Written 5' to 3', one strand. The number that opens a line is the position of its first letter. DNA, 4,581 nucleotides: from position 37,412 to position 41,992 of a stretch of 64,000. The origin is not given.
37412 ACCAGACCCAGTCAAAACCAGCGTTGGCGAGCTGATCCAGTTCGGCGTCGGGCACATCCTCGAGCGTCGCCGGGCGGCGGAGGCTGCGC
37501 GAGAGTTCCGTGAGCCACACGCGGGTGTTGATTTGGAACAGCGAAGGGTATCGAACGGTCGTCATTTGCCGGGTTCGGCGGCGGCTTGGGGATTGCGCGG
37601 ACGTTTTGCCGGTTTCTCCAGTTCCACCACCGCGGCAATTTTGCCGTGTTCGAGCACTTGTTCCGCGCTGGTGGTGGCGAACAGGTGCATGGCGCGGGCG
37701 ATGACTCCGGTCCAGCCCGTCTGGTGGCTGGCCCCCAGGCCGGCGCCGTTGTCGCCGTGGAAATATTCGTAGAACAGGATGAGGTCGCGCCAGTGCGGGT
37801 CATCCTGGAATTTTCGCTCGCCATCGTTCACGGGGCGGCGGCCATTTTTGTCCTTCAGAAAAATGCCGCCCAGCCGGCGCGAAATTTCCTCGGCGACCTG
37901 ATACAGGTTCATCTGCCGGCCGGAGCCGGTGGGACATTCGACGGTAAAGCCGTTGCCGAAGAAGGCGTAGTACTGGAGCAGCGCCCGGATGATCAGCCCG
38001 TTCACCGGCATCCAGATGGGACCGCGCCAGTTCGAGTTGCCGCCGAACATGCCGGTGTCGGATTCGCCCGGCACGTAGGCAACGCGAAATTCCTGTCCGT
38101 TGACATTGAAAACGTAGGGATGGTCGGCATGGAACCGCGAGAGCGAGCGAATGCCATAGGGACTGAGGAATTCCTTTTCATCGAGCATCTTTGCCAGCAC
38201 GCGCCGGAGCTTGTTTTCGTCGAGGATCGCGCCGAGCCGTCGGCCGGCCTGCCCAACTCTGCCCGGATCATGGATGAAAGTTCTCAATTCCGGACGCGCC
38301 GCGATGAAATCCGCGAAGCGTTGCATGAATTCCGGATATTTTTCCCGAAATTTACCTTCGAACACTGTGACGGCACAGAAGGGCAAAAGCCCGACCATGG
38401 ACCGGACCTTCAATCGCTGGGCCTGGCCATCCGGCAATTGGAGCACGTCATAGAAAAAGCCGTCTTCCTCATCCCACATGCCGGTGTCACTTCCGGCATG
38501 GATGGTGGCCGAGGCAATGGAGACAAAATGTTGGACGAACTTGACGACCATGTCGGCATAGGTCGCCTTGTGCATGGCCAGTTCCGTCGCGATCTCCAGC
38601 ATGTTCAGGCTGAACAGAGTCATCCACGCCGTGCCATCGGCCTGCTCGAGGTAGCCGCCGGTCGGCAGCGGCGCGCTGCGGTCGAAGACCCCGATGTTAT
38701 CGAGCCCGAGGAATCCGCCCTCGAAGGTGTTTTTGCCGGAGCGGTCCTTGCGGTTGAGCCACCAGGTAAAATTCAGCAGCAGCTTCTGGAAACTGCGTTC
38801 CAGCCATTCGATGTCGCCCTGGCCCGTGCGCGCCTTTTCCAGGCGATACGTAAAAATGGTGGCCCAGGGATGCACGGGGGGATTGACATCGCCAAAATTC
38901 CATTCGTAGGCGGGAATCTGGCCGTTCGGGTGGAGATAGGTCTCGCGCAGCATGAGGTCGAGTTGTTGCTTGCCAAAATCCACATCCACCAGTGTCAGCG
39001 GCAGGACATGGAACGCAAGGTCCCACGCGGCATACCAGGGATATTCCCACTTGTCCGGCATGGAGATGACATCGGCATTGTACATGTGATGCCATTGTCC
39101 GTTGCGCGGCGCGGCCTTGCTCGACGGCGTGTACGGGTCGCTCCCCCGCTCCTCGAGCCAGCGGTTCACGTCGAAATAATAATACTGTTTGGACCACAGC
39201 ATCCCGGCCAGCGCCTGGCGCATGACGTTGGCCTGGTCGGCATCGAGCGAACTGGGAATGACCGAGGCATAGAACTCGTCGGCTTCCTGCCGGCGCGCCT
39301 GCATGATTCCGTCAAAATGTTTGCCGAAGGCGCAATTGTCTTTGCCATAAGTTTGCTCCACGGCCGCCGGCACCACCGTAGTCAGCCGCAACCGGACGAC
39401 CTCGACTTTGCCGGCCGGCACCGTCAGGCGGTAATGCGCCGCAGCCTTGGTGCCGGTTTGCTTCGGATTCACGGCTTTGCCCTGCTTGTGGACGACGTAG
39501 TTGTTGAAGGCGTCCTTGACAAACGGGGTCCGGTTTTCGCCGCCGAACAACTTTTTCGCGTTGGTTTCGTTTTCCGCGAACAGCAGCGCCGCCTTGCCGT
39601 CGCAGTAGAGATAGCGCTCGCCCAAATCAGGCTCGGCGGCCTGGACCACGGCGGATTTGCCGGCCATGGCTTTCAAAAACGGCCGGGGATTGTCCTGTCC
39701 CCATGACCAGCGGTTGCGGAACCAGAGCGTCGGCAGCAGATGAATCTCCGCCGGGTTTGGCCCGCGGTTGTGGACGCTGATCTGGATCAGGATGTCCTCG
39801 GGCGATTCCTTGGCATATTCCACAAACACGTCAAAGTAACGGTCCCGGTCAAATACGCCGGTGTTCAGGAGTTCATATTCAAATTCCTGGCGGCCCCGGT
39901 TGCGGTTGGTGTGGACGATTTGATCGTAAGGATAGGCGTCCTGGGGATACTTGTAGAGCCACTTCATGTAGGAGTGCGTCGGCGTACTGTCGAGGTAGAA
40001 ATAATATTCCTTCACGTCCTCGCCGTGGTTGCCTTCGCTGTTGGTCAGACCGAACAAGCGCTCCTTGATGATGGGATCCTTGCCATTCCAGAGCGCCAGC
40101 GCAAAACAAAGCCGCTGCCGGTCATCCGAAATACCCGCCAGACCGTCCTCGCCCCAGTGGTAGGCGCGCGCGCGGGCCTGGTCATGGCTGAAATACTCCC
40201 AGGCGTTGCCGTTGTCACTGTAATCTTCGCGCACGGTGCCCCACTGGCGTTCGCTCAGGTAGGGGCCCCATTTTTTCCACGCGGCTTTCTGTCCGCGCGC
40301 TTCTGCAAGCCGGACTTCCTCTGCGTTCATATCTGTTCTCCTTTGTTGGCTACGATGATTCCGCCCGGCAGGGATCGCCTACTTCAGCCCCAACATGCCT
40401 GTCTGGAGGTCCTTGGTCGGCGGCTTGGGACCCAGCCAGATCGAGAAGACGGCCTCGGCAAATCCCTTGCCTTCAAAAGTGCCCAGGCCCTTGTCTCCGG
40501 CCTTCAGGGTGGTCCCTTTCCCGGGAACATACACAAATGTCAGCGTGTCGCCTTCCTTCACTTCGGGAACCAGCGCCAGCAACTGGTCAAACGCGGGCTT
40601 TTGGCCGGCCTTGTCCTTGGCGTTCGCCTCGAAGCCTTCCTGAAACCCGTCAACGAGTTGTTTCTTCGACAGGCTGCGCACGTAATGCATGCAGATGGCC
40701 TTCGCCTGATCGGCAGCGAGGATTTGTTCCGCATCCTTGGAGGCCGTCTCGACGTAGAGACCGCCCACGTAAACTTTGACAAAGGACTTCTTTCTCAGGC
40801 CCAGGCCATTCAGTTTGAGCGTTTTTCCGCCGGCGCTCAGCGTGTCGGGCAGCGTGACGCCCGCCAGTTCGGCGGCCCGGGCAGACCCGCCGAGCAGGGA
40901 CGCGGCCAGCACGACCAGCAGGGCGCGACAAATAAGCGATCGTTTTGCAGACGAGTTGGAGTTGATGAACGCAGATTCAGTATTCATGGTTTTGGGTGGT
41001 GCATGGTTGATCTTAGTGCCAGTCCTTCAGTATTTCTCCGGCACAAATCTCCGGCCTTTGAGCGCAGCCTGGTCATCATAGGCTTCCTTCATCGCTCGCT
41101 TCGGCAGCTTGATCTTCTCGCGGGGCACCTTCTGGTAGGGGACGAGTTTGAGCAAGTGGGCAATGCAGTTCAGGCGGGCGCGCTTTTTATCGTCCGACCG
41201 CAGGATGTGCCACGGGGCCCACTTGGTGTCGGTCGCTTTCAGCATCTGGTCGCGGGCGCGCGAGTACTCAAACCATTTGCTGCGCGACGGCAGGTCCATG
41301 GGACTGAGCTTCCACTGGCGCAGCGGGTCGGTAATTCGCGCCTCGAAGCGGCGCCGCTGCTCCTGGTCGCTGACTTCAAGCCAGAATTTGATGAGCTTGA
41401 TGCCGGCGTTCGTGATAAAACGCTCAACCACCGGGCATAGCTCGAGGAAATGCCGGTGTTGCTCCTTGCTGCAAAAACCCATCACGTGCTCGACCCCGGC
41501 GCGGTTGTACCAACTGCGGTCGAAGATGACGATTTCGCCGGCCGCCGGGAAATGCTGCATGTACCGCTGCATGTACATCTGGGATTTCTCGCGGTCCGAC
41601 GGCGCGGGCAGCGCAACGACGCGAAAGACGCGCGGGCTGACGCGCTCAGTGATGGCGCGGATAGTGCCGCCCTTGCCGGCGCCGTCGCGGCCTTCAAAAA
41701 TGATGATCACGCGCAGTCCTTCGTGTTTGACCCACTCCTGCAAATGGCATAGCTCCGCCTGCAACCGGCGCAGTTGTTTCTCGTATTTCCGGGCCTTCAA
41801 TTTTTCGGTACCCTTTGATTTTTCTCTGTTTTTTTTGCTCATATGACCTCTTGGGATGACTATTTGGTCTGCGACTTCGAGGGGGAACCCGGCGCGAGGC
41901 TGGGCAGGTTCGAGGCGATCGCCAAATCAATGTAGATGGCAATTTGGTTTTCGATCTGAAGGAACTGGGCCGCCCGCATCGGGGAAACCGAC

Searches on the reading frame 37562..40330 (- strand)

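Call 27: search_protein_families(library=pfam, proteins=[window:37562-40330:-], max_evalue=0.001)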
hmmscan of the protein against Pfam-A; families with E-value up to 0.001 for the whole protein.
window:37562-40330:- (922 aa): 2 families
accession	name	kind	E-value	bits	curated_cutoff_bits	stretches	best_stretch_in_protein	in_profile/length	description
PF22422.2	MGH1-like_GH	-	2.3e-19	70.6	27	2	702-871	251-354/356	Mannosylglycerate hydrolase MGH1-like glycoside hydrolase domain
PF03200.22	Glyco_hydro_63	-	8.4e-12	45.1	22.4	1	565-790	253-429/492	Glycosyl hydrolase family 63 C-terminal domain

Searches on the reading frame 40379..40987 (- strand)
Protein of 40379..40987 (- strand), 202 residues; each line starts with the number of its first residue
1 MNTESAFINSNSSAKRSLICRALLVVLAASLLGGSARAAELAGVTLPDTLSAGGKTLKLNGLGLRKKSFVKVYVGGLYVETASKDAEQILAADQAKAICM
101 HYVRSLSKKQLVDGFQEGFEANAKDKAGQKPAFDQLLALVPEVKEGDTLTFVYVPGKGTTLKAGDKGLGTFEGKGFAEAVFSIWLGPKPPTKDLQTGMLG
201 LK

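Call 27: search_protein_families(library=pfam, proteins=[window:40379-40987:-], max_evalue=0.001)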
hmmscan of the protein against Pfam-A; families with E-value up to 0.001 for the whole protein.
window:40379-40987:- (202 aa): 2 families
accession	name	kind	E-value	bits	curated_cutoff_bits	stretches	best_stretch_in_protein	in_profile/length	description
PF16036.10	Chalcone_3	-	2e-49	168.3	27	1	38-200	1-165/165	Chalcone isomerase-like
PF16035.10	Chalcone_2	-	4.8e-05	23.7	27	0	56-137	2-79/203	Chalcone isomerase like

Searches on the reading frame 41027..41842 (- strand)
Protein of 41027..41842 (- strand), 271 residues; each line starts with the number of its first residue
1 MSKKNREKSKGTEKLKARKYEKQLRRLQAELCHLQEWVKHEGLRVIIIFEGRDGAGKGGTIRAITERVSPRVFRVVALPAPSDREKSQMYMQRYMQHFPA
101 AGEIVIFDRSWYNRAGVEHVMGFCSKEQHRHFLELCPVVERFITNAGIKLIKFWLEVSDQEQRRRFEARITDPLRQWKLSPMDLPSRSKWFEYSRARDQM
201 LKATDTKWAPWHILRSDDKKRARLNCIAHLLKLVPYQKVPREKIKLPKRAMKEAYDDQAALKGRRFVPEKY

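Call 27: search_protein_families(library=pfam, proteins=[window:41027-41842:-], max_evalue=0.001)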
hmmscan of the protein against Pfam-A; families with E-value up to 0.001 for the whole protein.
window:41027-41842:- (271 aa): 1 family
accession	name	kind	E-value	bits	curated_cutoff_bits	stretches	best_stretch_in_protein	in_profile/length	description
PF03976.20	PPK2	-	1.5e-97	326.1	22.3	1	15-240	2-227/229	Polyphosphate kinase 2 (PPK2)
